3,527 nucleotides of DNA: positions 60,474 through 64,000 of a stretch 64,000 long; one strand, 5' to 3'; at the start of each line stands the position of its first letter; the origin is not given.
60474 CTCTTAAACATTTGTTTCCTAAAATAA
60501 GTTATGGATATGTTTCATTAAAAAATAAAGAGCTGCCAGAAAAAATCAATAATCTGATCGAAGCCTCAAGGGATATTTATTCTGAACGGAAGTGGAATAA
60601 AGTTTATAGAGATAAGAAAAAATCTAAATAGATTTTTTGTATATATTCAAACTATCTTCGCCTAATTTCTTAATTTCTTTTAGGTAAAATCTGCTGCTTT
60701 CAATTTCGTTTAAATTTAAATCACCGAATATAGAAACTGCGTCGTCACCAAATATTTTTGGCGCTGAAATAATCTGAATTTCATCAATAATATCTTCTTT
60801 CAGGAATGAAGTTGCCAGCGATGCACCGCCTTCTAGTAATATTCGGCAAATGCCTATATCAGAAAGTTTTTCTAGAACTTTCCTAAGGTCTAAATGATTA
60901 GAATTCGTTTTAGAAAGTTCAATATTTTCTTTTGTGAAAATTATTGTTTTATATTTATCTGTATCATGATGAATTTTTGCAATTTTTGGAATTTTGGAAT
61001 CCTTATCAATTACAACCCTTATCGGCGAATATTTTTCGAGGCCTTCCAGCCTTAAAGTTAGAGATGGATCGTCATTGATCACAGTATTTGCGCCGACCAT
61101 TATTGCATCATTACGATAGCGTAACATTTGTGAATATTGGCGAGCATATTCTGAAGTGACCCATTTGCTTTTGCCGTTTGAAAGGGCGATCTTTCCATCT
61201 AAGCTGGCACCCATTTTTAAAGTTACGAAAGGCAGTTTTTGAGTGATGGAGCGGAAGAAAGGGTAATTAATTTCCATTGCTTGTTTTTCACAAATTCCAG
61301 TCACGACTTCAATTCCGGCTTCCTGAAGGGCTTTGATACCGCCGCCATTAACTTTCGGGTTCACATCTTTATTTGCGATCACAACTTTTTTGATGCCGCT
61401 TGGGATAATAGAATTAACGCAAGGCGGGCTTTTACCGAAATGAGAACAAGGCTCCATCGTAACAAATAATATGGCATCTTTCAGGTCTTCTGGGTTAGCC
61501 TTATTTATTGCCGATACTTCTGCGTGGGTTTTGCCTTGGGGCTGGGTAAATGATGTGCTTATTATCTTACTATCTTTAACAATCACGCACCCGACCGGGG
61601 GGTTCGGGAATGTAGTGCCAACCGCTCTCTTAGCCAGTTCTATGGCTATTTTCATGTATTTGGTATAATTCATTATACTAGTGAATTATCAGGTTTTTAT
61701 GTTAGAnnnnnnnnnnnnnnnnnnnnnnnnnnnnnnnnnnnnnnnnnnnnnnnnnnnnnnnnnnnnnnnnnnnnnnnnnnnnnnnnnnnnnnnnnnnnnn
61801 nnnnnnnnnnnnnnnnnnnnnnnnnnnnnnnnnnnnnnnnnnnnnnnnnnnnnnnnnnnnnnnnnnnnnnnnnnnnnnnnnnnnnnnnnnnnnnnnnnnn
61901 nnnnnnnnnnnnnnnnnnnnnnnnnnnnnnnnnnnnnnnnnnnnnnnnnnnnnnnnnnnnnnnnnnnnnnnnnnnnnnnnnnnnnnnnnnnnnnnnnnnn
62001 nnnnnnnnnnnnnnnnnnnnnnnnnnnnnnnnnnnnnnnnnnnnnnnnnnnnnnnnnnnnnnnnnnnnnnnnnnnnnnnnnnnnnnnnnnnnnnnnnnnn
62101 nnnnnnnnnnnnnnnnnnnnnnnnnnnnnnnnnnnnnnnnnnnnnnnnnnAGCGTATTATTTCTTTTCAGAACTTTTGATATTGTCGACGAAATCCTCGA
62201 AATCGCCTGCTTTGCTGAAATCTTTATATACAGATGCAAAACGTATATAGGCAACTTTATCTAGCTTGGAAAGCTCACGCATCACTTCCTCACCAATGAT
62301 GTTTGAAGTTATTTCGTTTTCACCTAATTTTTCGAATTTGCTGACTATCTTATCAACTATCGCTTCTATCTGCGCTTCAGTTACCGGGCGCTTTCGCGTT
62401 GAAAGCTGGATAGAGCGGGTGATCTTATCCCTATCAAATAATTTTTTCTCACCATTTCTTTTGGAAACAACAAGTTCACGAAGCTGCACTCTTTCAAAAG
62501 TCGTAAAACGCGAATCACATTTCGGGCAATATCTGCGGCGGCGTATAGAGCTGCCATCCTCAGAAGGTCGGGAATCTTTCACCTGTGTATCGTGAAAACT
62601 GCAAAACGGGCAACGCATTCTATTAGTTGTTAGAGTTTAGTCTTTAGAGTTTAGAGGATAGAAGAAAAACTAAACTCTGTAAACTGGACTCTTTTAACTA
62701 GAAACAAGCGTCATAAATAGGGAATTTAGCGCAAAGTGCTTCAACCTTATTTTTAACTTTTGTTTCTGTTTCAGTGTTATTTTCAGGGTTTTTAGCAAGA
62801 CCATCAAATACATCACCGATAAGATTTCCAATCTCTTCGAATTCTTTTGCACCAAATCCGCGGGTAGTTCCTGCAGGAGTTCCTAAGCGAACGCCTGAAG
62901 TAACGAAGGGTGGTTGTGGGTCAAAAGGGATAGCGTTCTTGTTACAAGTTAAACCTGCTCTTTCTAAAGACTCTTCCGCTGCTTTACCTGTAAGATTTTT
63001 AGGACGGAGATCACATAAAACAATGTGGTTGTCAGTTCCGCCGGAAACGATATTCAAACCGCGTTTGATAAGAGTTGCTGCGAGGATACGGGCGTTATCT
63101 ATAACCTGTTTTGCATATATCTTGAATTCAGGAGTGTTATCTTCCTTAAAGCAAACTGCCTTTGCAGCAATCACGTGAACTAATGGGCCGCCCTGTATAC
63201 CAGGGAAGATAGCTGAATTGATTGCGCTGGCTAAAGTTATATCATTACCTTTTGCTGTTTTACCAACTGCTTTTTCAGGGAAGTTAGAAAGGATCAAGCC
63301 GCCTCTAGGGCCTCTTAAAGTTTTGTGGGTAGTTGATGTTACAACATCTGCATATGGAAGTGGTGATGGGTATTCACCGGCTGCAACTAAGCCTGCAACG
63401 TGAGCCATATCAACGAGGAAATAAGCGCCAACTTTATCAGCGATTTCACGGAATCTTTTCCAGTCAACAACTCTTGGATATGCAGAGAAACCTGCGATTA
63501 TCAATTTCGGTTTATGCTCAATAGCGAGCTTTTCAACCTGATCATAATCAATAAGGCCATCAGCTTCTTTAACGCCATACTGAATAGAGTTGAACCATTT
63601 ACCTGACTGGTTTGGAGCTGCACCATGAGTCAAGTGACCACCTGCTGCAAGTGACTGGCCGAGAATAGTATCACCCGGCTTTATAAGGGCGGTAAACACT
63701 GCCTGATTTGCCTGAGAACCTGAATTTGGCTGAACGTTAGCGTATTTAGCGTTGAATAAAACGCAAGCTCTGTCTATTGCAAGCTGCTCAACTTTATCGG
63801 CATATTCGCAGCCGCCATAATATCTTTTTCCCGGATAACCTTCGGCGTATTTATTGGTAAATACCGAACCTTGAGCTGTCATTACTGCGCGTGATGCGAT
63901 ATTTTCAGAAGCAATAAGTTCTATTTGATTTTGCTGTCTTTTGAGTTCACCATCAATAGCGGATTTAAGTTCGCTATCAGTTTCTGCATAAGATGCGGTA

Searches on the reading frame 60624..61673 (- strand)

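Call 60: search_protein_families(library=pfam, proteins=[window:60624-61673:-])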
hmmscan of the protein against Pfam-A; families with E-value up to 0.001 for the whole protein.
window:60624-61673:- (349 aa): 4 families
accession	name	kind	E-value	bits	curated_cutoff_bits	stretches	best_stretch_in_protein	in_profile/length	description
PF01872.23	RibD_C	-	3.2e-47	161.3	24.1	1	148-340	1-194/197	RibD C-terminal domain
PF00383.29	dCMP_cyt_deam_1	-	4.2e-21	75.2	25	1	4-100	5-101/102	Cytidine and deoxycytidylate deaminase zinc-binding region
PF14437.12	MafB19-deam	-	5.1e-14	52.8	27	1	1-117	1-117/142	MafB19-like deaminase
PF18785.7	Inv-AAD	-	1.2e-06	28.8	26.5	1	33-125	8-116/129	Invertebrate-AID/APOBEC-deaminase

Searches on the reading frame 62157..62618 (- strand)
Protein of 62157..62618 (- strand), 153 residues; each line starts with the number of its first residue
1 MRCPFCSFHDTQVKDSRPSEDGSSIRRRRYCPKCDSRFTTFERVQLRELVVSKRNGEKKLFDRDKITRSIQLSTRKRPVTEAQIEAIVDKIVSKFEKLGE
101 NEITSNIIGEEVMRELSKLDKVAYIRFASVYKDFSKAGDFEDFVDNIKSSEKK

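Call 60: search_protein_families(library=pfam, proteins=[window:62157-62618:-])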
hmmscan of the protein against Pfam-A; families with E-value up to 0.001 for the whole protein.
window:62157-62618:- (153 aa): 2 families
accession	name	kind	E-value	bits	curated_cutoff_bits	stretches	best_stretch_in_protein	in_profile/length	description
PF03477.21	ATP-cone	-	2.5e-20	73.2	25.8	1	50-136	2-87/88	ATP cone domain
PF22811.2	Zn_ribbon_NrdR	-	3.7e-20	72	27.2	1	1-42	1-42/42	Transcriptional repressor NrdR-like, N-terminal domain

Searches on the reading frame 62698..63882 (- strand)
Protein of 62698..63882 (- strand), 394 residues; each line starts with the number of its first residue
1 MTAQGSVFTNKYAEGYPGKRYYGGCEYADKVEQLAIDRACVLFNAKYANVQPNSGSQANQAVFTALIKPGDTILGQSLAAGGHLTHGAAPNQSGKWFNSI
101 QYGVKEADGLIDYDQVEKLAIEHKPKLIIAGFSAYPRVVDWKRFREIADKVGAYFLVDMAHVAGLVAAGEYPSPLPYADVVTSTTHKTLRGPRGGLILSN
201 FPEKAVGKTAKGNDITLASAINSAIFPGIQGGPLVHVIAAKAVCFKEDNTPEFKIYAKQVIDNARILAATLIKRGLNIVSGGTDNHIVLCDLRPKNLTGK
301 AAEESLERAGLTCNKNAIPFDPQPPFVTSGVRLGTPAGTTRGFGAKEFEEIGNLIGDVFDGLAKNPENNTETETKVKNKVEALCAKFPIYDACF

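Call 60: search_protein_families(library=pfam, proteins=[window:62698-63882:-])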
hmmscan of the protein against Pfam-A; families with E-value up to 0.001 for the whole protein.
window:62698-63882:- (394 aa): 3 families
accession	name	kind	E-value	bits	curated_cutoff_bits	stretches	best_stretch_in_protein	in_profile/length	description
PF00464.25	SHMT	-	2.5e-160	533.9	27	1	1-355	37-399/399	Serine hydroxymethyltransferase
PF00155.27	Aminotran_1_2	-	9e-06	25.5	19.7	1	45-335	64-346/361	Aminotransferase class I and II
PF01212.27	Beta_elim_lyase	-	0.00027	20.8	27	1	37-312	39-271/288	Beta-eliminating lyase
